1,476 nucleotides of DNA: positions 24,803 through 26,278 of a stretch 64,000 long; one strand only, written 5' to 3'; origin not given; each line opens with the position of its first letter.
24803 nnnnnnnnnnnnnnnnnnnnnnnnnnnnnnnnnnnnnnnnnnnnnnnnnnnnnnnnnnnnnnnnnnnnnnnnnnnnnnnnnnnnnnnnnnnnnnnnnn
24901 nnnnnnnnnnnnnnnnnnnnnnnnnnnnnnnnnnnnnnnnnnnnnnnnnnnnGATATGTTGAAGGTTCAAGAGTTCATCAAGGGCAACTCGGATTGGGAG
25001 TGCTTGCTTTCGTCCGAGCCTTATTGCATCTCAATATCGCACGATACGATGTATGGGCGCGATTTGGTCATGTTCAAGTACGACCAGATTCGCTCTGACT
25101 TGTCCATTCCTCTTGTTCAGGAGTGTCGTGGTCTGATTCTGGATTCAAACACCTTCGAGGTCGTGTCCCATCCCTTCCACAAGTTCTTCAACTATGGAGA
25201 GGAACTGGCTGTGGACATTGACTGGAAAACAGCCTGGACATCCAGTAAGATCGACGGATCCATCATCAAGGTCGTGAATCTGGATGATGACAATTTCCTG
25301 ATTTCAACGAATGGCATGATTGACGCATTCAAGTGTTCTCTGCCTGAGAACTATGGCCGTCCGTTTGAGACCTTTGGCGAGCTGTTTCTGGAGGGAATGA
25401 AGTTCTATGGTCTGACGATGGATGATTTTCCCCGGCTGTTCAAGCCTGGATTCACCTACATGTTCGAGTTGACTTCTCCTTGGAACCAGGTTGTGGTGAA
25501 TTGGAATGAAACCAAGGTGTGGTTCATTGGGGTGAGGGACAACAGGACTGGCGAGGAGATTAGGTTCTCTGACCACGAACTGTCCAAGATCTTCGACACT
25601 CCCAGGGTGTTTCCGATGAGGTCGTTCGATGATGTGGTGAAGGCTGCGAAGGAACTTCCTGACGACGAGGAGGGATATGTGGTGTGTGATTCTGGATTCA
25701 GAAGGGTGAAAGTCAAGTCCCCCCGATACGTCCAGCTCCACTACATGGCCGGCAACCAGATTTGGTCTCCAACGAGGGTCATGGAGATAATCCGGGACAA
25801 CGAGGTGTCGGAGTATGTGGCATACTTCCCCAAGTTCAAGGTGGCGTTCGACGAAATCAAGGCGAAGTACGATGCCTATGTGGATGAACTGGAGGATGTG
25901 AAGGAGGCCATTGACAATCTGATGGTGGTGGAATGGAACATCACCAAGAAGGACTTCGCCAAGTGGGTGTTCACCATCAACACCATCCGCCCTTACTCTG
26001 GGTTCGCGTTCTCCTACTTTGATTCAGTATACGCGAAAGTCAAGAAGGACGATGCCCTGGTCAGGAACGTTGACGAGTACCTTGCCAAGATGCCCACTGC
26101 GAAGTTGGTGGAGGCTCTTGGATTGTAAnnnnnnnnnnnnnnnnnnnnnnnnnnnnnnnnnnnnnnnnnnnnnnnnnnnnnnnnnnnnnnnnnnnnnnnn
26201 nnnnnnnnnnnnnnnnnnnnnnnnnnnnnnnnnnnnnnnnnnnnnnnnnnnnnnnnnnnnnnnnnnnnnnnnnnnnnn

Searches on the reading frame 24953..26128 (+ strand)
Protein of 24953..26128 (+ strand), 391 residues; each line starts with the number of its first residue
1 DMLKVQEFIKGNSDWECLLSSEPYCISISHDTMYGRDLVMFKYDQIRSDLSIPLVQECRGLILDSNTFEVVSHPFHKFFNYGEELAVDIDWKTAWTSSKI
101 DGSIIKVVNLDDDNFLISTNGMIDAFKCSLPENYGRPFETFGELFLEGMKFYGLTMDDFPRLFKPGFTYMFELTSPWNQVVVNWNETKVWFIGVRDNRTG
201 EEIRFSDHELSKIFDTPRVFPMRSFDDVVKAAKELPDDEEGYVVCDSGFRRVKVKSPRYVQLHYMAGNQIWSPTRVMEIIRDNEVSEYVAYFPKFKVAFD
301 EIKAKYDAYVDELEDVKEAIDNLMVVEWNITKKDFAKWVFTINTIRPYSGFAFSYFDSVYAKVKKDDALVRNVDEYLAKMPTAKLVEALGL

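Call 12: search_dna_similar(query=window:24953-26128:+, collection=phages, mode=protein, max_rows=15)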
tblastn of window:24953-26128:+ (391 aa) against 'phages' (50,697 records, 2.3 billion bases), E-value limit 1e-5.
Records with a match: 1457; places in all: 1457; records where one place covers at least 80% of the query: 114.
Best place of each record, by identity: <60% 1457.
By first word of the organism name: Escherichia 560; Klebsiella 271; Vibrio 98; Shigella 81; Enterobacter 56; Acinetobacter 45; Enterobacteria 44; Pseudomonas 40; Yersinia 33; Salmonella 27; and 51 more.
By host as written in the record: Escherichia coli 245; - 156; Klebsiella pneumoniae 89; Vibrio harveyi BAA-1116 25; Escherichia coli B 24; Escherichia coli O157:H7 22; Shigella sp. 21; Pseudomonas aeruginosa 19; and 379 more.
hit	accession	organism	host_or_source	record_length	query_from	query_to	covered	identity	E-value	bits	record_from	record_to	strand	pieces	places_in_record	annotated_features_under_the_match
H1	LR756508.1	uncultured phage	metagenomic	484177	3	314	80%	37.0%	3e-46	175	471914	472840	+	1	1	record has no annotation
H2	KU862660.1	Pseudomonas phage phiPMW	Pseudomonas putida PpG1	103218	3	320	81%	34.9%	4e-40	157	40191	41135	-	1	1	RNA ligase | hypothetical protein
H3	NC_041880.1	Pseudomonas phage phiPMW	Pseudomonas putida PpG1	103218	3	320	81%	34.9%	4e-40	157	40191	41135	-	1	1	RNA ligase and tail fiber protein attachment catalyst | hypothetical protein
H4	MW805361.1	Paraglaciecola Antarctic GD virus 1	Paraglaciecola sp. strain IceBac 372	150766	21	354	85%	32.2%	1e-33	138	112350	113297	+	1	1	RNA ligase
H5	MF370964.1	Pseudoalteromonas phage J2-1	Pseudoalteromonas sp.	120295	22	385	93%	29.3%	6e-30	127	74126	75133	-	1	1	none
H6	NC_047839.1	Pseudoalteromonas phage J2-1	Pseudoalteromonas sp.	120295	22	385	93%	29.3%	6e-30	127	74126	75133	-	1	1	none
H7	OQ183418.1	Pseudomonas phage vB_PpS_SYP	Pseudomonas plecoglossicida XSDHY-P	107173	3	323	82%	32.8%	8e-34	139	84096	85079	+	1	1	RNA ligase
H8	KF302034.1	Pseudoalteromonas phage HM1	Pseudoalteromonas sp. str. H71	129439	22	375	91%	28.6%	7e-29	124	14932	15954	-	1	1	record has no annotation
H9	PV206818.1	Vibrio phage vB_CoeS_P1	Vibrio hepatarius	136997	24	301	71%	34.3%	1e-29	126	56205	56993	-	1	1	RNA ligase and tail fiber protein attachment catalyst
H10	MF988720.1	Pseudoalteromonas phage J2-1_QLiu-2017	Pseudoalteromonas phenolica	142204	10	363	91%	26.5%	7e-16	86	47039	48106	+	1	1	hypothetical protein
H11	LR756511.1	uncultured phage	metagenomic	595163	2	323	82%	28.8%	2e-24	111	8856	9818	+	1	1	record has no annotation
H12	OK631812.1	Raoultella phage Rpl1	Raoultella planticola K59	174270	32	377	88%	26.7%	6e-9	64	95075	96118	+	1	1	RNA ligase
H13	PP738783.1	Klebsiella phage vB_KpnM_Tauntaun_ER47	Klebsiella pneumoniae JHCK1 (BEI ...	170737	32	377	88%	26.4%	5e-8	61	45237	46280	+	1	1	RNA ligase and tail fiber protein attachment catalyst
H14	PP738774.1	Klebsiella phage vB_KpnM_Earwig_ER32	Klebsiella quasipneumoniae K6 (ATCC ...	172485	32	377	88%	26.4%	5e-8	61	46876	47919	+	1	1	RNA ligase and tail fiber protein attachment catalyst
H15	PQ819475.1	Klebsiella phage kv_tblp2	Klebsiella pneumoniae ATCC BAA-1705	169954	34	389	91%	25.6%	8e-12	73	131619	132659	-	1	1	RNA ligase and tail fiber protein attachment catalyst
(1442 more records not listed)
